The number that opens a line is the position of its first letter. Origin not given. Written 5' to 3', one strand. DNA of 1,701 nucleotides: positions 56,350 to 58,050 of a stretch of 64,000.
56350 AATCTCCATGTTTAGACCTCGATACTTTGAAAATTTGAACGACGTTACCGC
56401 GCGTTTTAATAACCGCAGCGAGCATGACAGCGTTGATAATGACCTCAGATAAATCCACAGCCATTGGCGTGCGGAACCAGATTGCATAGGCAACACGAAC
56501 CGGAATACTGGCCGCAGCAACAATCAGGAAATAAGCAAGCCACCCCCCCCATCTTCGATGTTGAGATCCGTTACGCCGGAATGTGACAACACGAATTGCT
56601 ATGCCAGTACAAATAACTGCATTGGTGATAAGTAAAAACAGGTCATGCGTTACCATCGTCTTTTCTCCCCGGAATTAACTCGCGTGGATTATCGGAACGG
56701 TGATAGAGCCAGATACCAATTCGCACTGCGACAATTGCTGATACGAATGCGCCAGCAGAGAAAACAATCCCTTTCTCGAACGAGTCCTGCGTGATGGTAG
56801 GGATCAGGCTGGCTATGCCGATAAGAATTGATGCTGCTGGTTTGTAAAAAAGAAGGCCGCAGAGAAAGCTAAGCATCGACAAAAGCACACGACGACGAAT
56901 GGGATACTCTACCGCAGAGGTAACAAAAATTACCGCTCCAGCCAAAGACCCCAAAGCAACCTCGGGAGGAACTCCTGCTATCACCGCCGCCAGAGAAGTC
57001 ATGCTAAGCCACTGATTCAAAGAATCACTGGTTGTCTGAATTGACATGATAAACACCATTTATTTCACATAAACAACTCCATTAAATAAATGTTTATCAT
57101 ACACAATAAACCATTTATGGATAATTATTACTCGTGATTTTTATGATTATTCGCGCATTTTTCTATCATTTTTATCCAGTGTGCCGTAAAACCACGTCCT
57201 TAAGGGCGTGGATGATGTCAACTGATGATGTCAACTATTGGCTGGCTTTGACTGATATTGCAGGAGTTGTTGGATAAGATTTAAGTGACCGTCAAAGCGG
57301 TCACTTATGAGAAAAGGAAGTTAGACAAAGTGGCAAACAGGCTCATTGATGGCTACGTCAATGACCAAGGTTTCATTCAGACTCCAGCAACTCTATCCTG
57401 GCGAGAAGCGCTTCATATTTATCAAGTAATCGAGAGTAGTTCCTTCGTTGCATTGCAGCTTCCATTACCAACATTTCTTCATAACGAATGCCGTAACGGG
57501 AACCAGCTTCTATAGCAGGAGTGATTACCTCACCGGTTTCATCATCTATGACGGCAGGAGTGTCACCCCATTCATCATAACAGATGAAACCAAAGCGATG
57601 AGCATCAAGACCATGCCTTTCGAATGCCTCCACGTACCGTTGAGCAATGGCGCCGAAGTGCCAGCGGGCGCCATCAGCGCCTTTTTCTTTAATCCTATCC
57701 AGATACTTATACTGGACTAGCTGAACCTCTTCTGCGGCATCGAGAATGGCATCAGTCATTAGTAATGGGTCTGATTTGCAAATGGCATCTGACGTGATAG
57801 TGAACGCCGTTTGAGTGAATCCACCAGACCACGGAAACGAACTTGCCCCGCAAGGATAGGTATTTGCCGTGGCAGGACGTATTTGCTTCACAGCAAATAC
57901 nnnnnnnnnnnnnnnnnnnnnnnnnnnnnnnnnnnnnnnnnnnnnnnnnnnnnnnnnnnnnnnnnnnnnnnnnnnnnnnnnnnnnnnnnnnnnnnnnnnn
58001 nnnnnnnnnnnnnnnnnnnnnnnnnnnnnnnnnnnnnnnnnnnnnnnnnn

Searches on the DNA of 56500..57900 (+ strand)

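Call 6: search_rna_families(source=window, start=56500, end=57900, threshold=evalue, max_evalue=1)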
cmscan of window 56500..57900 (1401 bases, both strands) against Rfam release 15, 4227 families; matches with E-value up to 1: 1.
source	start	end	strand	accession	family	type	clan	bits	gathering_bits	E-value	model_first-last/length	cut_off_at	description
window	57769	57869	-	RF02120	FTX_2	Gene; lncRNA;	-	19.1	48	0.83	1-97/97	no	FTX transcript, XIST regulator conserved region 2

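Call 7: search_dna_similar(query=window:56950-57480:+, collection=phages, mode=distant, max_rows=40)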
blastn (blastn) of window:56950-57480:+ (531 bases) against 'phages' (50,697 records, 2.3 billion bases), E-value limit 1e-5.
Records with a match: 35; places in all: 35; records where one place covers at least 80% of the query: 0.
Best place of each record, by identity: 90-95% 4; 80-90% 1; 60-80% 30.
By first word of the organism name: Escherichia 17; Salmonella 12; Enterobacter 2; Klebsiella 2; phage 1; Morganella 1.
By host as written in the record: Escherichia coli 5; Escherichia coli O157:H7 4; Salmonella enterica subsp. enterica serovar Heidelberg 3; - 3; Salmonella enterica 2; Escherichia coli O103:H25 strain NIPH-11060424/NVH-734 2; pathenogenic Salmonella bacterium 2; Salmonella enterica serovar Typhimurium strain LT2 2; and 10 more.
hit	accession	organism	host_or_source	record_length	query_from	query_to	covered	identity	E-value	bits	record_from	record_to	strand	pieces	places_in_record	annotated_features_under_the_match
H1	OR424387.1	Escherichia phage HEMP4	Escherichia coli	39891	1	183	34%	78.7%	1e-33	149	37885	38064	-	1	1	record has no annotation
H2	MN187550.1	Escherichia phage phiv142-3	Escherichia coli DE142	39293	1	182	34%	78.7%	2e-32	145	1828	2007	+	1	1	putative membrane protein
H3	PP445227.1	Escherichia phage EC.W1-9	Escherichia coli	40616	1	182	34%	78.7%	2e-32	145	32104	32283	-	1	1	hypothetical protein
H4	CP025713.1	Escherichia phage YDC107_2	Escherichia coli YCD107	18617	1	182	34%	77.8%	3e-29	135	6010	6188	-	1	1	putative membrane protein | hypothetical protein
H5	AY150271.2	Salmonella phage epsilon15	Salmonella enterica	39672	2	172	32%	77.5%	1e-27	130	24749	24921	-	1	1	hypothetical protein | RNaseIII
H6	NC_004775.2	Salmonella phage epsilon15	Salmonella enterica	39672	2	172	32%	77.5%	1e-27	130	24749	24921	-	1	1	membrane protein | RNaseIII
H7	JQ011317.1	Escherichia phage TL-2011b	Escherichia coli O103:H25 strain ...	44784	1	175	33%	75.1%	8e-24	116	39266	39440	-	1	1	hypothetical protein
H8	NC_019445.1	Escherichia phage TL-2011b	Escherichia coli O103:H25 strain ...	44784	1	175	33%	75.1%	8e-24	116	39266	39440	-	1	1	hypothetical protein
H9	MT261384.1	Salmonella virus PAT1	Salmonella enterica subsp. enterica ...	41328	2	173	32%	76.4%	2e-25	123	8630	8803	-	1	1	hypothetical protein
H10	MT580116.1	Salmonella phage 65FD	Salmonella enterica subsp. enterica ...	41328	2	173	32%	76.4%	2e-25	123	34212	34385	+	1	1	putative integral membrane protein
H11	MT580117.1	Salmonella phage 66FD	Salmonella enterica subsp. enterica ...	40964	2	173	32%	76.4%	2e-25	123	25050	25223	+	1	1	putative integral membrane protein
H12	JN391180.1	Salmonella phage SPN1S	pathenogenic Salmonella bacterium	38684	7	176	32%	77.2%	1e-27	130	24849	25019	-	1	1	hypothetical protein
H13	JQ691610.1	Salmonella phage SPN9TCW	Salmonella typhimurium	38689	7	176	32%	77.2%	1e-27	130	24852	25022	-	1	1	putative integral membrane protein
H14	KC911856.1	Salmonella phage SPC32H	Salmonella enterica serovar Typhimurium ...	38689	7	176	32%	77.2%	1e-27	130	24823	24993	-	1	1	putative membrane protein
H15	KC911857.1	Salmonella phage SPC32N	Salmonella enterica serovar Typhimurium ...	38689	7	176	32%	77.2%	1e-27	130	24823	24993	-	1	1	putative membrane protein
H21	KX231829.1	Enterobacter phage Tyrion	Enterobacter sp. CT7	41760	7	178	32%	74.3%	4e-21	107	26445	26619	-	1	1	putative holin | ribosome_binding_site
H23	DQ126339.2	Escherichia phage phiV10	Escherichia coli O157:H7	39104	7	175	32%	73.5%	6e-19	101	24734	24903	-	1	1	putative integral membrane protein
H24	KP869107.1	Escherichia coli O157 typing phage 9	Escherichia coli O157:H7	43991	7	175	32%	73.5%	6e-19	101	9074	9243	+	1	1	hypothetical protein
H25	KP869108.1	Escherichia coli O157 typing phage 10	Escherichia coli O157:H7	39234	7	175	32%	73.5%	6e-19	101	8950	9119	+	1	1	hypothetical protein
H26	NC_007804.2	Escherichia phage phiV10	Escherichia coli O157:H7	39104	7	175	32%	73.5%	6e-19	101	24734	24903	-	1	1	membrane protein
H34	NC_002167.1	Escherichia phage HK97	Escherichia coli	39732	222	275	10%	90.7%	3e-11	76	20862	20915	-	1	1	none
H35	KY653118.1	Morganella phage IME1369_01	Morganella morganii IME1369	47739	221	264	8%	88.6%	7e-6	58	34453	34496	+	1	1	none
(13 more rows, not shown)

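Call 8: search_dna_similar(query=window:56950-57480:+, collection=ecoli_genomes, mode=near, max_rows=40, rows=spread)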
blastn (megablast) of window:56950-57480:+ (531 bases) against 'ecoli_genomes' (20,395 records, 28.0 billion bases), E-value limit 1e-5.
Records with a match: 57; places in all: 60; records where one place covers at least 80% of the query: 2.
Genomes with a match: 57 of 5426; with a place that covers at least 80% of the query: 2. Places per genome that has any: lowest 1, median 1, highest 2. On chromosomes: 60 places; on plasmids: 0.
Best place of each record, by identity: >=99% 2; 90-95% 9; 80-90% 46.
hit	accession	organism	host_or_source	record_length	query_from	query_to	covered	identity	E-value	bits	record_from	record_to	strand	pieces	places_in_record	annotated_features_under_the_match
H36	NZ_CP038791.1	Escherichia coli strain PF9285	bovine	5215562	1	531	100%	100.0%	0e+0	981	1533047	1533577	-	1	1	tail fiber domain-containing protein | putative holin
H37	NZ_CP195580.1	Escherichia coli strain A_5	cattle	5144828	1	531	100%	99.6%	0e+0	970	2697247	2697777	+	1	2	tail fiber domain-containing protein | putative holin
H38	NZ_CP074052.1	Escherichia coli strain PD23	Pig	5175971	1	183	34%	81.3%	4e-30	141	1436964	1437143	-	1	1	putative holin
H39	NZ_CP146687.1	Escherichia coli strain MS 198-1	Homo sapiens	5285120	1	183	34%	81.3%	4e-30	141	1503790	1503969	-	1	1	putative holin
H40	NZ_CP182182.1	Escherichia coli strain EC19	pig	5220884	1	183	34%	81.3%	4e-30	141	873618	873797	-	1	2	putative holin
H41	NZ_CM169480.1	Escherichia coli strain EC21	Homo sapiens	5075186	1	183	34%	81.3%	4e-30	141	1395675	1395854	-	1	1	putative holin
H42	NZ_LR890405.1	Escherichia coli strain MSB1_7C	Homo sapiens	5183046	1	183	34%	81.3%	4e-30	141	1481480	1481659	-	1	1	putative holin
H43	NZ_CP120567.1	Escherichia coli strain A0 34/86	probiotic product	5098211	1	183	34%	81.2%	1e-29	139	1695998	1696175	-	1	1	putative holin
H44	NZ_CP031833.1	Escherichia coli strain 2452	Homo sapiens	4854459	1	183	34%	80.7%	2e-28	135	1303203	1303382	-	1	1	putative holin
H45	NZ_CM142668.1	Escherichia coli strain UID2309220007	Homo sapiens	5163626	1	183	34%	80.7%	2e-28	135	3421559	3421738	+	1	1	putative holin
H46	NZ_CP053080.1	Escherichia coli strain HB37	chicken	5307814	1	183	34%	80.6%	2e-28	135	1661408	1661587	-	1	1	putative holin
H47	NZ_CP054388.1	Escherichia coli strain 1517k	Gallus gallus domesticus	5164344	1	183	34%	80.6%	2e-28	135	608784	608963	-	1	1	putative holin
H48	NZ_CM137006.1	Escherichia coli strain 7CC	Mink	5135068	1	183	34%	80.6%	2e-28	135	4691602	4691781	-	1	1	putative holin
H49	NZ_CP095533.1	Escherichia coli strain GN02461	Homo sapiens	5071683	1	171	32%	82.3%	4e-30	141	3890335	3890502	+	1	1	putative holin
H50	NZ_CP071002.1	Escherichia coli strain ECO_2_R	Homo sapiens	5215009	1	171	32%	82.3%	4e-30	141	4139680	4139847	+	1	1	putative holin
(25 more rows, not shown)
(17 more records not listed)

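Call 9: get_annotated_region(hit=H5, flank=2500)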
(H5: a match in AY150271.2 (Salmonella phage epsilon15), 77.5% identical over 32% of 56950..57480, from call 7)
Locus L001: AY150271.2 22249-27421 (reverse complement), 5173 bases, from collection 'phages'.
description: Enterobacteria phage epsilon15, complete genome.
organism: Salmonella phage epsilon15 (NCBI taxid 215158)
taxonomy: Viruses; Duplodnaviria; Heunggongvirae; Uroviricota; Caudoviricetes; Uetakevirus; Uetakevirus epsilon15
host: Salmonella enterica; source: -; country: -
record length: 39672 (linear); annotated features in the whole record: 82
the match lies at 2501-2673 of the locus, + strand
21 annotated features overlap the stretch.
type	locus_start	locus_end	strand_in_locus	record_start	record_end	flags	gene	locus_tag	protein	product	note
CDS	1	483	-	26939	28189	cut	-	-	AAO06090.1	integrase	HHpred: 1z1b_A Integrase; 3.80A {Enterobacteria phage lambda}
protein_bind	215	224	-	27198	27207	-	-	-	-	integrase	integration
protein_bind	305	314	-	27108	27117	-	-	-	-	integrase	integration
protein_bind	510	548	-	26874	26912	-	-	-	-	RNaseIII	mRNA processing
protein_bind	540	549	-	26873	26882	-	-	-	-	integrase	integration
stem_loop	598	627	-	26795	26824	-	-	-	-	-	rho-independent terminator; transcriptional termination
protein_bind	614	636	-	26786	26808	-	-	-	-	integration host factor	IHF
protein_bind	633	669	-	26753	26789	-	-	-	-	RNaseIII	mRNA processing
protein_bind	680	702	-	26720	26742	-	-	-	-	integration host factor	IHF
protein_bind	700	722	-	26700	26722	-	-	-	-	integration host factor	IHF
protein_bind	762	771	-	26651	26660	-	-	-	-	integrase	integration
CDS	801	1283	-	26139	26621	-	-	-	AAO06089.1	putative Rz-like protein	one transmembrane domain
CDS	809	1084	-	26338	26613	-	-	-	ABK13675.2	Rz1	similar to phiV10 rz-1-like protein in YP_512285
CDS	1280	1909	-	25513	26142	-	-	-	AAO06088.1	endolysin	HHpred: 4ok7_A Endolysin; 1.90A {Salmonella phage SPN1S}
CDS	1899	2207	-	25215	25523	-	-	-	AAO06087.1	holin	similar to Ralsonia solanacearum phage related protein: NP_520053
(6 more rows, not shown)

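Call 10: get_annotated_region(hit=H34, flank=2500)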
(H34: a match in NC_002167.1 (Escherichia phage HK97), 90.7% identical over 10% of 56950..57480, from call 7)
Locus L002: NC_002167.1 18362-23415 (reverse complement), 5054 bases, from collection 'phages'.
description: Enterobacteria phage HK97, complete genome.
organism: Escherichia phage HK97 (NCBI taxid 2681617)
taxonomy: Viruses; Duplodnaviria; Heunggongvirae; Uroviricota; Caudoviricetes; Hendrixvirinae; Byrnievirus; Byrnievirus HK97
host: Escherichia coli; source: -; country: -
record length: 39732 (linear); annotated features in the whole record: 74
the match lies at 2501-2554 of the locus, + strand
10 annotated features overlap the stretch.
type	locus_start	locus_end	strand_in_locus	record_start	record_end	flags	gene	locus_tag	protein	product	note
CDS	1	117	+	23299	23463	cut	-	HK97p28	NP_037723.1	DUF2737 family protein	-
CDS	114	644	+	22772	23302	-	-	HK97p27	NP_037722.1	Gp37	similar to Bacteriophage HK022 Gp32 and Gp37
regulatory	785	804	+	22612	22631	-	-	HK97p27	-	terminator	putative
CDS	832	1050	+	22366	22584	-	xis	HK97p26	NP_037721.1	excisionase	Gp31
CDS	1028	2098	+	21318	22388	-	int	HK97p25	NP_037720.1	integrase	Gp30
misc_feature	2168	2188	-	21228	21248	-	-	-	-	-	attachment site core; identical to lambda att site core; other site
misc_feature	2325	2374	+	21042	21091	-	-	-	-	-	sib retroregulation site; other site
CDS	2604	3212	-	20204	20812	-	tfa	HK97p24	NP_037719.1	tail fiber assembly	tail fiber assembly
CDS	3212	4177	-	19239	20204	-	stf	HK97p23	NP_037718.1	tail fiber protein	Gp28; similar to lambda Stf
CDS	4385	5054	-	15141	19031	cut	J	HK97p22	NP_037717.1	tail protein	Gp24; similar to lambda J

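Call 11: get_annotated_region(hit=H35, flank=2500)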
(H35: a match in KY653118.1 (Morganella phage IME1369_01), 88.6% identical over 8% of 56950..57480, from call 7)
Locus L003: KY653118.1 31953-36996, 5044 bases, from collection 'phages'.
description: Morganella phage IME1369_01, complete genome.
organism: Morganella phage IME1369_01 (NCBI taxid 1965532)
taxonomy: Viruses; Duplodnaviria; Heunggongvirae; Uroviricota; Caudoviricetes
host: Morganella morganii IME1369; source: -; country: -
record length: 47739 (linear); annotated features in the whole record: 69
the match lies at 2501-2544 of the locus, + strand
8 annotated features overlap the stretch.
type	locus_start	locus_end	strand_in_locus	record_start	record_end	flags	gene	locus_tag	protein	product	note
CDS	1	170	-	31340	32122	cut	-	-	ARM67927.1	lipid A biosynthesis lauroyl acyltransferase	-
CDS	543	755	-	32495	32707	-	-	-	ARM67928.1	cold shock protein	cold shock protein CspA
CDS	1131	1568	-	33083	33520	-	-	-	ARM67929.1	antitermination protein Q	-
CDS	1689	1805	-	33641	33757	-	-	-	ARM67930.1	hypothetical protein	-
CDS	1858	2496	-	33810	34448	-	-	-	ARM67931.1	NinG rap recombination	-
CDS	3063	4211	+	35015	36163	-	-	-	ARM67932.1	putative virulence protein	-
CDS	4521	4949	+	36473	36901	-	-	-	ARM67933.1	universal stress protein G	-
CDS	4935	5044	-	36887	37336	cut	-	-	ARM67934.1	hypothetical protein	-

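Call 17: search_dna_similar(query=window:57133-57372:+, collection=ecoli_genomes, mode=distant, max_rows=60, rows=spread, max_evalue=0.001)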
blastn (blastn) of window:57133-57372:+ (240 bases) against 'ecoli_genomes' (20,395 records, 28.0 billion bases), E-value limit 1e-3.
Records with a match: 4435; places in all: 7057; records where one place covers at least 80% of the query: 2.
Genomes with a match: 4311 of 5426; with a place that covers at least 80% of the query: 2. Places per genome that has any: lowest 1, median 2, highest 7. On chromosomes: 6919 places; on plasmids: 138.
Best place of each record, by identity: >=99% 2; 90-95% 106; 80-90% 4324; 60-80% 3.
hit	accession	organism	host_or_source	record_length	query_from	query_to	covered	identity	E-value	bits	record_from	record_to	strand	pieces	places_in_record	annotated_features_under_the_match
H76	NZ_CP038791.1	Escherichia coli strain PF9285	bovine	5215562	1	240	100%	100.0%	1e-118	434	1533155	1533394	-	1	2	none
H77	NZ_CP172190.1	Escherichia coli strain GF60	chicken meat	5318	36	90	23%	83.6%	1e-5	60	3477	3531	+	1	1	none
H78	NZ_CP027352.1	Escherichia coli strain 2012C-4606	missing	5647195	37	81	19%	88.9%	1e-5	60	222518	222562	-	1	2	tnpA: IS200/IS605 family transposase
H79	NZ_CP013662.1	Escherichia coli strain 08-00022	Homo sapiens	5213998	37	81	19%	88.9%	1e-5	60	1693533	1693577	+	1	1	none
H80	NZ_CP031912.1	Escherichia coli O111:NM strain FWSEC0005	Homo sapiens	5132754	37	81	19%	88.9%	1e-5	60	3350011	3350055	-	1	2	tnpA: IS200/IS605 family transposase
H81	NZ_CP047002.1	Escherichia coli strain J-8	chicken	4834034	37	81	19%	88.9%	1e-5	60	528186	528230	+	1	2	tnpA: IS200/IS605 family transposase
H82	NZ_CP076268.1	Escherichia coli strain D217-5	Homo sapiens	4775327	37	81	19%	88.9%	1e-5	60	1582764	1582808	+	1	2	tnpA: IS200/IS605 family transposase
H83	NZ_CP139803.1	Escherichia coli strain HN257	chicken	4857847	37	81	19%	88.9%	1e-5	60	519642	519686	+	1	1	tnpA: IS200/IS605 family transposase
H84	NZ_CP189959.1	Escherichia coli strain c1-17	Homo sapiens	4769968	37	81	19%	88.9%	1e-5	60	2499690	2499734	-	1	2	none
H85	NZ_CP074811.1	Escherichia coli strain 7_56_38A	bovine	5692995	37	81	19%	88.9%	1e-5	60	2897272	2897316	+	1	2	tnpA: IS200/IS605 family transposase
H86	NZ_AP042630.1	Escherichia coli strain OkiPb01705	bovine feces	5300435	37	81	19%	88.9%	1e-5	60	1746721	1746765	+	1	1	none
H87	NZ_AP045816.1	Escherichia coli strain 23CRST046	Homo sapiens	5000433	37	81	19%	88.9%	1e-5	60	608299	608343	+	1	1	tnpA: IS200/IS605 family transposase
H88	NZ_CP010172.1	Escherichia coli strain H8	not applicable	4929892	37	81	19%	86.7%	1e-4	55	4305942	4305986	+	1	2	none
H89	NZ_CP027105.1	Escherichia coli strain RM14721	dog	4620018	37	81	19%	86.7%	1e-4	55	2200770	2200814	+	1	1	none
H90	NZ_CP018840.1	Escherichia coli strain KSC64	porcine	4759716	37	81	19%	86.7%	1e-4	55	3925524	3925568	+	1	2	none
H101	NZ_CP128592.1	Escherichia coli strain VG12A2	farm environment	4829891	37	81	19%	86.7%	1e-4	55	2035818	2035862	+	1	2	DUF1869 domain-containing protein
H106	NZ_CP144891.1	Escherichia coli strain MG1655p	not applicable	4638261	37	81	19%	86.7%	1e-4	55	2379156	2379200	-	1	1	none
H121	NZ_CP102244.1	Escherichia coli O7:H15 strain ST70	Homo sapiens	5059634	39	81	18%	90.7%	3e-6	61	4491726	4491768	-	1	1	TetR/AcrR family transcriptional regulator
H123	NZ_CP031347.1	Escherichia coli O145 strain RM9873-C1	cattle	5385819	39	81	18%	88.4%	1e-4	56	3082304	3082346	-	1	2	none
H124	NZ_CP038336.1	Escherichia coli O157:H7 strain LSU61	Deer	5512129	39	81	18%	88.4%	1e-4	56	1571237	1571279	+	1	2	none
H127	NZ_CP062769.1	Escherichia coli O157:H7 strain Z852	Bovine Faeces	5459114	39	81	18%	88.4%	1e-4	56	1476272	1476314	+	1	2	none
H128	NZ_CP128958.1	Escherichia coli strain TUM2330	missing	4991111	39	81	18%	88.4%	1e-4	56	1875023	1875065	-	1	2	DUF3251 domain-containing protein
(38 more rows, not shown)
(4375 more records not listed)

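Call 18: get_annotated_region(hit=H78, flank=1500)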
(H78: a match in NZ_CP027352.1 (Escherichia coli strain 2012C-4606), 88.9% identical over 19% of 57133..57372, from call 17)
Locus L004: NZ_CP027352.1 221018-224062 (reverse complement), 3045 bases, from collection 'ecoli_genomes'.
description: Escherichia coli strain 2012C-4606 chromosome, complete genome
organism: Escherichia coli strain 2012C-4606 (NCBI taxid 562)
replicon: chromosome; assembly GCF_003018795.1
host: missing; source: stool; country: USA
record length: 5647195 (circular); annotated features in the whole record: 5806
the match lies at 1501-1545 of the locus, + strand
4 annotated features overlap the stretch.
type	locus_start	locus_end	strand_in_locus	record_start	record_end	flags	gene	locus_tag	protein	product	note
CDS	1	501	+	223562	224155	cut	tehB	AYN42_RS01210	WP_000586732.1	tellurite resistance methyltransferase TehB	-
CDS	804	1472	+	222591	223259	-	ydcL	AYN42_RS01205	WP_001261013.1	DUF3313 domain-containing protein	-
CDS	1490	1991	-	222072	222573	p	tnpA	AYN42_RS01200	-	IS200/IS605 family transposase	frameshifted; internal stop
CDS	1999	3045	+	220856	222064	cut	insQ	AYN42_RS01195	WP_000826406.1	RNA-guided endonuclease InsQ/TnpB family protein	-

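Call 19: get_annotated_region(hit=H106, flank=1500)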
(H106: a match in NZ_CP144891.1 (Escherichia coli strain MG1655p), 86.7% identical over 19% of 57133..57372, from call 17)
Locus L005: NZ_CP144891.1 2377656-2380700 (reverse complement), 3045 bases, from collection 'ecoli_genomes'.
description: Escherichia coli strain MG1655p chromosome, complete genome
organism: Escherichia coli strain MG1655p (NCBI taxid 562)
replicon: chromosome; assembly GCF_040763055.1
host: not applicable; source: not applicable; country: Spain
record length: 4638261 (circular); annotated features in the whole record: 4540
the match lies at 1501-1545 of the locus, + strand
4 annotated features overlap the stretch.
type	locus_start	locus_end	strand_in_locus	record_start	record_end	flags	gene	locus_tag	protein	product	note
CDS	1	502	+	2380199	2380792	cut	tehB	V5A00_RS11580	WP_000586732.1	tellurite resistance methyltransferase TehB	-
CDS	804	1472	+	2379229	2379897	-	ydcL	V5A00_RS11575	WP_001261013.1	DUF3313 domain-containing protein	-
CDS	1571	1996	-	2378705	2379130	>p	tnpA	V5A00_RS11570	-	IS200/IS605 family transposase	internal stop; incomplete; partial in the middle of a contig; missing C-terminus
CDS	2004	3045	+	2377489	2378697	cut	insQ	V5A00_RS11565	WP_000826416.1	RNA-guided endonuclease TnpB family protein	-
